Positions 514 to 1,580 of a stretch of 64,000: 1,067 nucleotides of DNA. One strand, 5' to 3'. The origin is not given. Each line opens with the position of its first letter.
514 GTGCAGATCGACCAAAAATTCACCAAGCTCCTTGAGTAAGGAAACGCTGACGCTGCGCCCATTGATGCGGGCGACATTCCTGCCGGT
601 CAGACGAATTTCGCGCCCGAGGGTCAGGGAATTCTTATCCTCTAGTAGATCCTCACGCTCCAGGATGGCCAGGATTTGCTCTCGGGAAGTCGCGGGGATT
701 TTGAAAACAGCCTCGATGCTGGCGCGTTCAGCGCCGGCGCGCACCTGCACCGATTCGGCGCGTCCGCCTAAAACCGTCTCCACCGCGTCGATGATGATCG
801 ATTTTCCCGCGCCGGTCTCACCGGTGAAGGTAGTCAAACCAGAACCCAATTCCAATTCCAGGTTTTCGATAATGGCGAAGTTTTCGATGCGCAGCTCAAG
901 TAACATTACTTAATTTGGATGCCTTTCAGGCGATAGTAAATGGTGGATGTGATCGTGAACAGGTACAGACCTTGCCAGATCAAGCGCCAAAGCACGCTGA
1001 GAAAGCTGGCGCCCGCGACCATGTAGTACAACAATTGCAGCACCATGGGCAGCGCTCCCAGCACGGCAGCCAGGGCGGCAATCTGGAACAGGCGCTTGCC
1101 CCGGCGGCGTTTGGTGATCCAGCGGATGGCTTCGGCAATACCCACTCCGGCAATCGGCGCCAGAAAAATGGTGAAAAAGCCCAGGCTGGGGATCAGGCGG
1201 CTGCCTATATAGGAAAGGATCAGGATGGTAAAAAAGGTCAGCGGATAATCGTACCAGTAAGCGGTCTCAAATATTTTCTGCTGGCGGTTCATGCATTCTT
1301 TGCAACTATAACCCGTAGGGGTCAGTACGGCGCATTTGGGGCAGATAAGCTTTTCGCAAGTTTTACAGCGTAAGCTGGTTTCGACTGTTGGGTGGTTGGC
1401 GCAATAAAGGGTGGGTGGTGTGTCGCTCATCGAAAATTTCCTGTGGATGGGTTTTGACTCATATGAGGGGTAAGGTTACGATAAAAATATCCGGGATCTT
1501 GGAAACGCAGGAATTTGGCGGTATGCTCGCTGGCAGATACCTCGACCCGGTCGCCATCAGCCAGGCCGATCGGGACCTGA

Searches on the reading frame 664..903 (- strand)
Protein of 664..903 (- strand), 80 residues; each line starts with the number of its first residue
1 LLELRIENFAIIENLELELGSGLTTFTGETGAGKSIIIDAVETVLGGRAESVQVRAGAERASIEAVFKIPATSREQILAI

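Call 65: search_protein_families(library=ncbifam, proteins=[window:664-903:-], max_evalue=0.01)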
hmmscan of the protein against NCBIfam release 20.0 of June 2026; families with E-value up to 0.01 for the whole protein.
seq(80 aa): 14 families
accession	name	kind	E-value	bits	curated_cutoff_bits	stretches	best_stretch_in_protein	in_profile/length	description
TIGR00634.1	recN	equivalog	1.3e-25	90.4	407.85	1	1-74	2-75/563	DNA repair protein RecN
NF008121.0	PRK10869.1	equivalog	3.7e-23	81.9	418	1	1-72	2-73/553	DNA repair protein RecN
NF010680.0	PRK14079.1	equivalog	2.3e-06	26.9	386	1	1-65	3-71/349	recombination protein F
TIGR00611.2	recf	equivalog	7e-06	25.4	172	1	3-49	3-49/339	DNA replication/repair protein RecF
NF002244.0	PRK01156.1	equivalog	7.6e-06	24.3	847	1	4-68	6-74/895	DNA double-strand break repair ATPase Rad50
TIGR02169.1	SMC_prok_A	equivalog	1.7e-05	22.7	729.4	1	5-56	6-57/1165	chromosome segregation protein SMC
NF041760.1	PtuA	equivalog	0.00017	20.7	500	1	3-45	54-96/524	retron Ec78 anti-phage system effector ATPase PtuA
NF045487.1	ASRP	equivalog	0.00031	19.5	300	1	9-64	2-55/593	archaea-specific SMC-related protein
NF002572.0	PRK02224.1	equivalog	0.00055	18.3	1087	1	3-67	5-74/888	DNA double-strand break repair ATPase Rad50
NF045780.1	TrlF_fam_ATP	equivalog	0.001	17.8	350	1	5-51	294-339/944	TrlF family AAA-like ATPase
NF041035.1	Rad50_Halo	equivalog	0.0024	16.3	1000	1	4-47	6-49/883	DNA double-strand break repair ATPase Rad50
NF053563.1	Rkd4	equivalog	0.0033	15.6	860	1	3-52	5-54/747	arcadin-4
NF003034.1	PRK03918.1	equivalog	0.0064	14.5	700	1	3-43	5-45/878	DNA double-strand break repair ATPase Rad50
NF041034.1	Rad50_Sulf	equivalog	0.0089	13.9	1000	1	3-45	5-47/872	DNA double-strand break repair ATPase Rad50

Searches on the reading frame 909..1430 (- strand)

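Call 22: search_protein_families(library=pfam, proteins=[window:909-1430:-], max_evalue=0.01)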
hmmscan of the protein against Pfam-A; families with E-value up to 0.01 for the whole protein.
seq(174 aa): 2 families
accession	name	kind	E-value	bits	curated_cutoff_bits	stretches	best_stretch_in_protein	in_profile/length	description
PF00643.29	zf-B_box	-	1.6e-05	25.4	24.1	1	9-34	5-30/42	B-box zinc finger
PF22586.1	ANCHR-like_BBOX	-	0.0029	18.1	27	1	9-34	1-25/39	ANCHR-like B-box zinc-binding domain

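Call 65: search_protein_families(library=ncbifam, proteins=[window:909-1430:-], max_evalue=0.01)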
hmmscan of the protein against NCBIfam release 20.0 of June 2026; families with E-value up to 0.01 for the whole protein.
seq(174 aa): 0 families
